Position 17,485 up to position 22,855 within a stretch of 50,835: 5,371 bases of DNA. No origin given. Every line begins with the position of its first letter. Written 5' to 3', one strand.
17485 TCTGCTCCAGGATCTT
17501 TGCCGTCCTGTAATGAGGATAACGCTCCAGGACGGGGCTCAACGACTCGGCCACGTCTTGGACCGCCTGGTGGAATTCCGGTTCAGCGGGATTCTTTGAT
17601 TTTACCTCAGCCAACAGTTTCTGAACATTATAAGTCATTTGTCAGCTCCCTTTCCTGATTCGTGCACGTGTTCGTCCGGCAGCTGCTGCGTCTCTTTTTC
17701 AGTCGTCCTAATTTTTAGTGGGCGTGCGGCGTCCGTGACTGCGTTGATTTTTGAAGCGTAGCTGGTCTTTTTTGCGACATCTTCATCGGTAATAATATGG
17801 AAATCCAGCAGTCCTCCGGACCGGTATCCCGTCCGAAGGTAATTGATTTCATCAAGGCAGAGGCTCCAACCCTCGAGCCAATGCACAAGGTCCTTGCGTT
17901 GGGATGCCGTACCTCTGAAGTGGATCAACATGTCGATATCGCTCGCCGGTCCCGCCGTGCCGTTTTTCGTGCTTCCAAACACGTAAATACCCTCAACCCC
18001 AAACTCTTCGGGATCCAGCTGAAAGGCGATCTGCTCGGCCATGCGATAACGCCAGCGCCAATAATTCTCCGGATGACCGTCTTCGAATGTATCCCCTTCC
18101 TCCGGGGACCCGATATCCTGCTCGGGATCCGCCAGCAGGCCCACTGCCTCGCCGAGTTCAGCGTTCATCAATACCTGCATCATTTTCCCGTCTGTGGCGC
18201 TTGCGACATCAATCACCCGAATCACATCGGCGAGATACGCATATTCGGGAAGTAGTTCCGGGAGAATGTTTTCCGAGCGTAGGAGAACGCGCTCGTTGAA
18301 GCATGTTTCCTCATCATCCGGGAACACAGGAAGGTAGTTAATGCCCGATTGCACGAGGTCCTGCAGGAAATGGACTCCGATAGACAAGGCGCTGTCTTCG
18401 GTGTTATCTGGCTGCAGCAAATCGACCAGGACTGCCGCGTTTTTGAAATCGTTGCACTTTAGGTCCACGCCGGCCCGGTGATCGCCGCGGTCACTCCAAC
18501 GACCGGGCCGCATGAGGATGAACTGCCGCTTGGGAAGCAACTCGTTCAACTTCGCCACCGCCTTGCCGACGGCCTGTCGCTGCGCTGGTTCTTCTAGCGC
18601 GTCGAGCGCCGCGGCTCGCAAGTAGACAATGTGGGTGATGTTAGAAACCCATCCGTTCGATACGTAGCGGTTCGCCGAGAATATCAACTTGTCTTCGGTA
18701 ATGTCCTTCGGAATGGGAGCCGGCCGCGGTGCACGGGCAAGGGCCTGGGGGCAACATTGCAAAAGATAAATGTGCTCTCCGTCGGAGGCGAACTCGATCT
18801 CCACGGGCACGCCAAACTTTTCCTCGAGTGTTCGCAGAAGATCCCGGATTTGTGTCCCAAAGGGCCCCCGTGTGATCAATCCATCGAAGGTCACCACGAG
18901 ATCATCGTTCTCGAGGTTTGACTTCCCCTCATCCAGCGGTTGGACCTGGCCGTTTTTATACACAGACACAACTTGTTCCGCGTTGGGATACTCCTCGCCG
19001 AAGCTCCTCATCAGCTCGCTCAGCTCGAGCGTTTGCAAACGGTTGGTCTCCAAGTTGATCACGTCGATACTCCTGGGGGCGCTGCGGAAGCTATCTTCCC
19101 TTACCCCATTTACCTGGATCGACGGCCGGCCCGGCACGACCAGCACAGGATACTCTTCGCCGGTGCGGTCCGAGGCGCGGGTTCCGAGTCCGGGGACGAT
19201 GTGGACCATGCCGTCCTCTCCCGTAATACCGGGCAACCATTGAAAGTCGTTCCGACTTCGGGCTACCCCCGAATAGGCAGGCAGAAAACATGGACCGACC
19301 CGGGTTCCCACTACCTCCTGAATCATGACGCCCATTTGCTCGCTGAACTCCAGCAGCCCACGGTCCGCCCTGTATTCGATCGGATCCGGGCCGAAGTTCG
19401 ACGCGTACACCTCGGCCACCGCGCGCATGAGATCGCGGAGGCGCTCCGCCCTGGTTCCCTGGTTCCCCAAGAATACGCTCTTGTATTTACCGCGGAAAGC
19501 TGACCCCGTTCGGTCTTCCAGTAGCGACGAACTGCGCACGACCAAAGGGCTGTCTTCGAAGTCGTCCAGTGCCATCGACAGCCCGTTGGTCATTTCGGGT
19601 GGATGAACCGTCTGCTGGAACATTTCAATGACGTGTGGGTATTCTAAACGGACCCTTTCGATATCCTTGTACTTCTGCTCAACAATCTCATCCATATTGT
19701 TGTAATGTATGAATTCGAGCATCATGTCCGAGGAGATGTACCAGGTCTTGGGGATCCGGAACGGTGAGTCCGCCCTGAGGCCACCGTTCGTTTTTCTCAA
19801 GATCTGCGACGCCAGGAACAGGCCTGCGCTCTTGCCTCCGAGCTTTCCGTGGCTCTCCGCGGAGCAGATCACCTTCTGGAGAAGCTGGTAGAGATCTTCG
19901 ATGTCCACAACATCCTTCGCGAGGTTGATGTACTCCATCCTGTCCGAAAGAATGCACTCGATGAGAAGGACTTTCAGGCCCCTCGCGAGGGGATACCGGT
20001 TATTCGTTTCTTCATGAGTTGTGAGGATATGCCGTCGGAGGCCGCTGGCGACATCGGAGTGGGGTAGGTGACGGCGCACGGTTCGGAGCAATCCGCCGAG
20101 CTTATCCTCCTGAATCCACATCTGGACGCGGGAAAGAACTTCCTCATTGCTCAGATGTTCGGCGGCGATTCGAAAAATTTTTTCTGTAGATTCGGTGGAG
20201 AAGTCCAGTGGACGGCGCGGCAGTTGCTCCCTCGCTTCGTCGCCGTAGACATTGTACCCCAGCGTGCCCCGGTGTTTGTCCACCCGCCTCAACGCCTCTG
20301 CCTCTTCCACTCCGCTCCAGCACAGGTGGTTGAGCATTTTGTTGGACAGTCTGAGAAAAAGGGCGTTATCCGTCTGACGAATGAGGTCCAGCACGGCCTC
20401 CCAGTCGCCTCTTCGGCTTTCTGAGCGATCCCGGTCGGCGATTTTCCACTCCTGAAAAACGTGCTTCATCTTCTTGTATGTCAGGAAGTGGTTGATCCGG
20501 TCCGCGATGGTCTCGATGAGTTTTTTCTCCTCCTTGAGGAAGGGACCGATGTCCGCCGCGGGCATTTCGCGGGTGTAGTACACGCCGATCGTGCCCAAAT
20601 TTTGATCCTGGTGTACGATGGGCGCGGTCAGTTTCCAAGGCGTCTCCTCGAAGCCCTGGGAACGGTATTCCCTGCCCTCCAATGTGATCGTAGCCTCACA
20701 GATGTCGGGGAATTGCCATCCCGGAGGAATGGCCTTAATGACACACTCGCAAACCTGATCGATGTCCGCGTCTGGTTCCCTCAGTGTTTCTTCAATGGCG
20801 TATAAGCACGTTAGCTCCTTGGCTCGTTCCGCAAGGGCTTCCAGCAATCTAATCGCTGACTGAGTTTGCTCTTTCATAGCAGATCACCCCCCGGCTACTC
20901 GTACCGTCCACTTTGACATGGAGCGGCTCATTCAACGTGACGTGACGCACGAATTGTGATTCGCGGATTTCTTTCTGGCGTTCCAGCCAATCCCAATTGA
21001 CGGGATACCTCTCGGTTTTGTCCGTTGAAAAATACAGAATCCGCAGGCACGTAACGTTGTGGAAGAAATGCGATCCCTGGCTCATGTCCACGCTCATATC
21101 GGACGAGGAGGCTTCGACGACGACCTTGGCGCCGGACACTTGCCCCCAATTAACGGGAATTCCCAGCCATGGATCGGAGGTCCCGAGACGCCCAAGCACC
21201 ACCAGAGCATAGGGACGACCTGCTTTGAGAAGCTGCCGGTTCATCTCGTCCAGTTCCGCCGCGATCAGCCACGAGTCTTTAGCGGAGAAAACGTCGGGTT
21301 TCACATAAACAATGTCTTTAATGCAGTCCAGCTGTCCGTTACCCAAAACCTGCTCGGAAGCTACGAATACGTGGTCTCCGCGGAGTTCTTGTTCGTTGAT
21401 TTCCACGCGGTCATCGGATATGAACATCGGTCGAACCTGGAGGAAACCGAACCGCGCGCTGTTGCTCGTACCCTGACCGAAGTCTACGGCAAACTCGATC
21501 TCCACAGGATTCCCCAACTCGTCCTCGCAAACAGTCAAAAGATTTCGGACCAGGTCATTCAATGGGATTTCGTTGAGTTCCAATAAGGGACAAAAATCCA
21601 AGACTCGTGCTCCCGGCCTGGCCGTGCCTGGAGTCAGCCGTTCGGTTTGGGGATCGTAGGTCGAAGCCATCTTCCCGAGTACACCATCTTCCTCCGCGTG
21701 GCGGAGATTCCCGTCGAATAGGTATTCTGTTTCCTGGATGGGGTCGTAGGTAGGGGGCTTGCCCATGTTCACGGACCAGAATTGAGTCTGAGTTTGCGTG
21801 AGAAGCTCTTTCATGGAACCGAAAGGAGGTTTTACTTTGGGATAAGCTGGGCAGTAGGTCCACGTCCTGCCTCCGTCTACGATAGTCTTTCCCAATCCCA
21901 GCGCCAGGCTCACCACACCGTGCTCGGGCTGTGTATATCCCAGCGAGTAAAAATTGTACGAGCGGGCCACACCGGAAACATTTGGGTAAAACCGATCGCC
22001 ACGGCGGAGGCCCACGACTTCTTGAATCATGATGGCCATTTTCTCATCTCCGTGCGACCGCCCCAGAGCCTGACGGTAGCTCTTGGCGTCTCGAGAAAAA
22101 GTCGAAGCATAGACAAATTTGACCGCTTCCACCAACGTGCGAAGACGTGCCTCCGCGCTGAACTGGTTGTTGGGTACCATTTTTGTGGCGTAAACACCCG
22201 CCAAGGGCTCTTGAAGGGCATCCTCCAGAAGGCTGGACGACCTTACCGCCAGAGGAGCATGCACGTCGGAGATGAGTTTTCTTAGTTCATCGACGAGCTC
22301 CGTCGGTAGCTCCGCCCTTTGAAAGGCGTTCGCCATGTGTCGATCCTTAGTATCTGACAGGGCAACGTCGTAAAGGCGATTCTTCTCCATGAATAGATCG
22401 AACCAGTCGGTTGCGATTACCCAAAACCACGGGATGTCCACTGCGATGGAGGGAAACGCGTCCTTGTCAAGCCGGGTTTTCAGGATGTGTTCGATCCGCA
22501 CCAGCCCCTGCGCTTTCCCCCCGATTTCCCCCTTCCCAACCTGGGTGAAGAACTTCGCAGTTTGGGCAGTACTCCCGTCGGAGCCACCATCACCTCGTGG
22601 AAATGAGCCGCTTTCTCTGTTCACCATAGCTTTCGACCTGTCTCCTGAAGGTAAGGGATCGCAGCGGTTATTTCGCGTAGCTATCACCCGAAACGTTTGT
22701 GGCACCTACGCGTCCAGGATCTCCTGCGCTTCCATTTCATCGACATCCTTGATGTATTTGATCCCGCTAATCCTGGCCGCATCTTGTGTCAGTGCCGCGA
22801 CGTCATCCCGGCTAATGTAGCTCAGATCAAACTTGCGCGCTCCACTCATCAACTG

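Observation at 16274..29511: Sigma-54-type eight-gene operon joining a NuoE / NuoF-GltD / Fe-S flavin module, a lone GltB FMN subunit, two PPDK_N paralogues and GdhA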

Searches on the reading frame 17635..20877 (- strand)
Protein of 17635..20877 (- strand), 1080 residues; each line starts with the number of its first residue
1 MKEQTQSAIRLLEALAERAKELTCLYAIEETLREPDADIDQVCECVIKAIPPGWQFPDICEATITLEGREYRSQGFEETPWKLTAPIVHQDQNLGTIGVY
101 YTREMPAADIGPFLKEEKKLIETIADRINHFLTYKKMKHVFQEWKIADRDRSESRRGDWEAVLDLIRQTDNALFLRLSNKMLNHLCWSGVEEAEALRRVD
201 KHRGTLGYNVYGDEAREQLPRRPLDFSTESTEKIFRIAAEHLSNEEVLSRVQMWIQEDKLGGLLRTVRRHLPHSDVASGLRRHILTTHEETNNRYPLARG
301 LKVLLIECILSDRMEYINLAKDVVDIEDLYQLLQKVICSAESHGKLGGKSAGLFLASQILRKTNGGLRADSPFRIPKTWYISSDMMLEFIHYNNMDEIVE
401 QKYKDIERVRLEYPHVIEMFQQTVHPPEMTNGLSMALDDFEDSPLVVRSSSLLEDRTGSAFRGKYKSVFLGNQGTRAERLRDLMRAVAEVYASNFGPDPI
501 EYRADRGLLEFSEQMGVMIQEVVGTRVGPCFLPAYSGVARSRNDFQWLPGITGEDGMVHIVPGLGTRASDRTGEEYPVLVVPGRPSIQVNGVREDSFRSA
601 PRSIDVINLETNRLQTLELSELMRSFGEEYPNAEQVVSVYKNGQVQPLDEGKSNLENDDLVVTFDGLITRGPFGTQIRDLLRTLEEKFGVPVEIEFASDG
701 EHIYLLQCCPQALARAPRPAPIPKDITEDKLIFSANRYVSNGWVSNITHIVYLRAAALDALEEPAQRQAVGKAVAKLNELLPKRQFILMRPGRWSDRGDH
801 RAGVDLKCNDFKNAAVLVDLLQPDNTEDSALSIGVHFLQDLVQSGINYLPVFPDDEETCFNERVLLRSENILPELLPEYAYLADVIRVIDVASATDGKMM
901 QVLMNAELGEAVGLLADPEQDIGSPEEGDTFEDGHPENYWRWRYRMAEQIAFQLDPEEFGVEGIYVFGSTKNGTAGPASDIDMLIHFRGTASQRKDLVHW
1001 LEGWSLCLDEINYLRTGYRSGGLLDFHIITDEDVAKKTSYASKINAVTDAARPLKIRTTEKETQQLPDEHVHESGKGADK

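Call 5: search_protein_families(library=pfam, proteins=[window:17635-20877:-], max_evalue=0.01)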
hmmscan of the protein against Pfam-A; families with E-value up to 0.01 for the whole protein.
window:17635-20877:- (1080 aa): 4 families
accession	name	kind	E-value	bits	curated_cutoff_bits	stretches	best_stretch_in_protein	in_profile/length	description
PF01326.24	PPDK_N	-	4.7e-46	158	27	1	345-725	3-323/328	Pyruvate phosphate dikinase, AMP/ATP-binding domain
PF01909.29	NTP_transf_2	-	2.5e-08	34.7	21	1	958-995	11-48/93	Nucleotidyltransferase domain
PF18765.7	Polbeta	-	1e-05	26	26.9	1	960-997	12-49/93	Polymerase beta, Nucleotidyltransferase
PF22600.2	MTPAP-like_central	-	0.00016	22.2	27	1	958-1002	36-81/139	Poly(A) RNA polymerase, mitochondrial-like, central palm domain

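Call 6: search_protein_families(library=ncbifam, proteins=[window:17635-20877:-], max_evalue=0.01)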
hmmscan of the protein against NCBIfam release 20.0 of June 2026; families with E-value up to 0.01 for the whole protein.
window:17635-20877:- (1080 aa): 13 families
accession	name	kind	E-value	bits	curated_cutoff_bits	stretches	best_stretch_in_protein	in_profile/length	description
NF004881.0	PRK06241.2-2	equivalog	1.9e-12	46.3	883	1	374-525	35-183/898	phosphoenolpyruvate synthase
NF005057.0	PRK06464.1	equivalog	5.7e-11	41.2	598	1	372-527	39-197/798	phosphoenolpyruvate synthase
TIGR01418.1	PEP_synth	equivalog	1.5e-10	40.1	739.75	1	372-526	34-190/784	pyruvate, water dikinase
NF004883.0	PRK06241.2-4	equivalog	9.4e-09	34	1063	1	370-535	44-209/928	phosphoenolpyruvate synthase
NF041857.1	RIF_Ptrans_rph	equivalog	9e-08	30.9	999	1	392-527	57-187/864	rifamycin-inactivating phosphotransferase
NF004877.0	PRK06241.1-2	subfamily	1.3e-07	30.3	866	1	393-527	60-189/869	phosphoenolpyruvate synthase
NF052631.1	prodigiosin_PigC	equivalog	1.1e-06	26.8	1300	1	372-525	30-170/883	prodigiosin ligase PigC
NF004880.0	PRK06241.2-1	equivalog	1.8e-05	22.9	972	1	417-529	78-184/837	phosphoenolpyruvate synthase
NF004878.0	PRK06241.1-3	subfamily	6.4e-05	21.2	945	1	372-524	33-185/891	phosphoenolpyruvate synthase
NF047752.1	MntA_antitoxin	equivalog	6.7e-05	22.7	60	1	959-993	5-38/106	type VII toxin-antitoxin system MntA family adenylyltransferase antitoxin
NF000283.1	RPH_KJ151292.1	equivalog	9.4e-05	20.8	1700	1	395-529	63-192/865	rifamycin-inactivating phosphotransferase Rph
NF052632.1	undecylprod_RedH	equivalog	0.0008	17.4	1350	1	375-527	34-168/880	undecylprodigiosin ligase RedH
NF004882.0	PRK06241.2-3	equivalog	0.0034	15.5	850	1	441-524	97-173/827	phosphoenolpyruvate synthase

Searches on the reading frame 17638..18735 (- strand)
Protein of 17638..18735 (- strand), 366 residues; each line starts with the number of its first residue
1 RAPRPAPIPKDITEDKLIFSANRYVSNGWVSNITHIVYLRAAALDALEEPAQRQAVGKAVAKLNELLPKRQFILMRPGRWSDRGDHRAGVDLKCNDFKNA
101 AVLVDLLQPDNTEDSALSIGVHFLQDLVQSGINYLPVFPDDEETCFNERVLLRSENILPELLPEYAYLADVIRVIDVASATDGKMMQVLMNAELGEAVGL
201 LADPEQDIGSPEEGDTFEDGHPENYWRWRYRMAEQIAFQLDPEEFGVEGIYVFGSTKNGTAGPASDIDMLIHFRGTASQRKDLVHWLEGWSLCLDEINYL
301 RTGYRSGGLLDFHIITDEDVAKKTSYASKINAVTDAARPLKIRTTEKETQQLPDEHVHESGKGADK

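Call 73: search_protein_families(library=pfam, proteins=[window:17638-18735:-], max_evalue=10)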
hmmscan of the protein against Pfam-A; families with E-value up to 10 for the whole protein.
seq(366 aa): 3 families
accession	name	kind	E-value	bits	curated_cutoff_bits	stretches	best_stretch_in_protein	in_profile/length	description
PF01909.29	NTP_transf_2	-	6.5e-09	36.5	21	1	244-281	11-48/93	Nucleotidyltransferase domain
PF18765.7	Polbeta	-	3.1e-06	27.7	26.9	1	246-283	12-49/93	Polymerase beta, Nucleotidyltransferase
PF22600.2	MTPAP-like_central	-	4.2e-05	24.1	27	1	244-289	36-82/139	Poly(A) RNA polymerase, mitochondrial-like, central palm domain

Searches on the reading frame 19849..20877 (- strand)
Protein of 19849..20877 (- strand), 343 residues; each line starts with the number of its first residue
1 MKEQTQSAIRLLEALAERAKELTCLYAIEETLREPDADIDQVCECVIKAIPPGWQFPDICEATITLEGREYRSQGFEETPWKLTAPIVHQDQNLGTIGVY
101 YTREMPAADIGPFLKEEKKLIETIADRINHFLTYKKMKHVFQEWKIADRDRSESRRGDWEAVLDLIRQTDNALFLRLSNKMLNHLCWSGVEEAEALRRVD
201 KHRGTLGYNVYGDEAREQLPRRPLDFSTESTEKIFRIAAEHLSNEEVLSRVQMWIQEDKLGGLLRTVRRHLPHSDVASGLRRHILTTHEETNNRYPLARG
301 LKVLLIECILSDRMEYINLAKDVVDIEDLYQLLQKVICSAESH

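Call 73: search_protein_families(library=pfam, proteins=[window:19849-20877:-], max_evalue=10)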
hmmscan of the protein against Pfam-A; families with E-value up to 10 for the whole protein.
seq(343 aa): 1 family
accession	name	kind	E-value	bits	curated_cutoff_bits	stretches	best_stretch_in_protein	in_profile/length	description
PF01590.32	GAF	-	0.0025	18.8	22.4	1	83-129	91-130/133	GAF domain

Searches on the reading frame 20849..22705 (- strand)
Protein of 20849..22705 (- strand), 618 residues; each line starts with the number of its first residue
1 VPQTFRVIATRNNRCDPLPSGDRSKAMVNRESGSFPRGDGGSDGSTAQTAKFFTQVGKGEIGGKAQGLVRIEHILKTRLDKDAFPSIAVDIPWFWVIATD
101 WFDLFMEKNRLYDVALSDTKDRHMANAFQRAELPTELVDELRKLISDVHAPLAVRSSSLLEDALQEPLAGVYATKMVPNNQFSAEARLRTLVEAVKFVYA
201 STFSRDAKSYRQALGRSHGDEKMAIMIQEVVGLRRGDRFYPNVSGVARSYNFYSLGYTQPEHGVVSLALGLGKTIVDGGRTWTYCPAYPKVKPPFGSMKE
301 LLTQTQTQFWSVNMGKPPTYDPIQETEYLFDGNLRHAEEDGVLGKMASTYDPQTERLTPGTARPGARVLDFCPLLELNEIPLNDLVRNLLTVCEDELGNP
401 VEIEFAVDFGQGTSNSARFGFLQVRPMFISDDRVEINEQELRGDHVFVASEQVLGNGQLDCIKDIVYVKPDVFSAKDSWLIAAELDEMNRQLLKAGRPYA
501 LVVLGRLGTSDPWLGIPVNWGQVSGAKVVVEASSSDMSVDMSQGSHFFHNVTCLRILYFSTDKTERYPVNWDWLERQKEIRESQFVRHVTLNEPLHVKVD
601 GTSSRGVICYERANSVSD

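Call 5: search_protein_families(library=pfam, proteins=[window:20849-22705:-], max_evalue=0.01)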
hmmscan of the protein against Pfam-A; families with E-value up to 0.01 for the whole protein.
window:20849-22705:- (618 aa): 1 family
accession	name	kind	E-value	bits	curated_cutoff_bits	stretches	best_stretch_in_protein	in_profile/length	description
PF01326.24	PPDK_N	-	1.2e-38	133.7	27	1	60-432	3-314/328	Pyruvate phosphate dikinase, AMP/ATP-binding domain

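Call 6: search_protein_families(library=ncbifam, proteins=[window:20849-22705:-], max_evalue=0.01)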
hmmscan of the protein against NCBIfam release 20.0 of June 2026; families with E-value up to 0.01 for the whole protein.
window:20849-22705:- (618 aa): 11 families
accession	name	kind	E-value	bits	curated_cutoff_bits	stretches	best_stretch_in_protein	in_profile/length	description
NF004881.0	PRK06241.2-2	equivalog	4.6e-13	48.3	883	1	85-278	30-217/898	phosphoenolpyruvate synthase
NF052631.1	prodigiosin_PigC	equivalog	3.3e-12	45.1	1300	1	89-232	31-169/883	prodigiosin ligase PigC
NF052632.1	undecylprod_RedH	equivalog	7.5e-11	40.7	1350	1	88-278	31-200/880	undecylprodigiosin ligase RedH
TIGR01418.1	PEP_synth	equivalog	7.7e-10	37.7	739.75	1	122-278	81-225/784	pyruvate, water dikinase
NF005057.0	PRK06464.1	equivalog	2.9e-08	32.3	598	1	125-278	89-231/798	phosphoenolpyruvate synthase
NF004883.0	PRK06241.2-4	equivalog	6.5e-07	27.9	1063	1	111-278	83-233/928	phosphoenolpyruvate synthase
NF004882.0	PRK06241.2-3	equivalog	3.9e-06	25.2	850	1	51-231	2-172/827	phosphoenolpyruvate synthase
NF041857.1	RIF_Ptrans_rph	equivalog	2e-05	23.2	999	1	123-231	80-183/864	rifamycin-inactivating phosphotransferase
NF004877.0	PRK06241.1-2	subfamily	0.00019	19.9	866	1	124-231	83-185/869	phosphoenolpyruvate synthase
NF004508.0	PRK05849.1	equivalog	0.0014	16.7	501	0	148-201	57-104/789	hypothetical protein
NF004880.0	PRK06241.2-1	equivalog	0.0015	16.5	972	1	124-232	77-179/837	phosphoenolpyruvate synthase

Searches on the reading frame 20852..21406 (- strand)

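Call 73: search_protein_families(library=pfam, proteins=[window:20852-21406:-], max_evalue=10)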
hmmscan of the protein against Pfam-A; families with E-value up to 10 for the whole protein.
seq(185 aa): 1 family
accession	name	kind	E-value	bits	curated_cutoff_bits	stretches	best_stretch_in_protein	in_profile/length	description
PF00947.25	Pico_P2A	-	0.18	12.3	26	1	94-152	12-71/127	Picornavirus core protein 2A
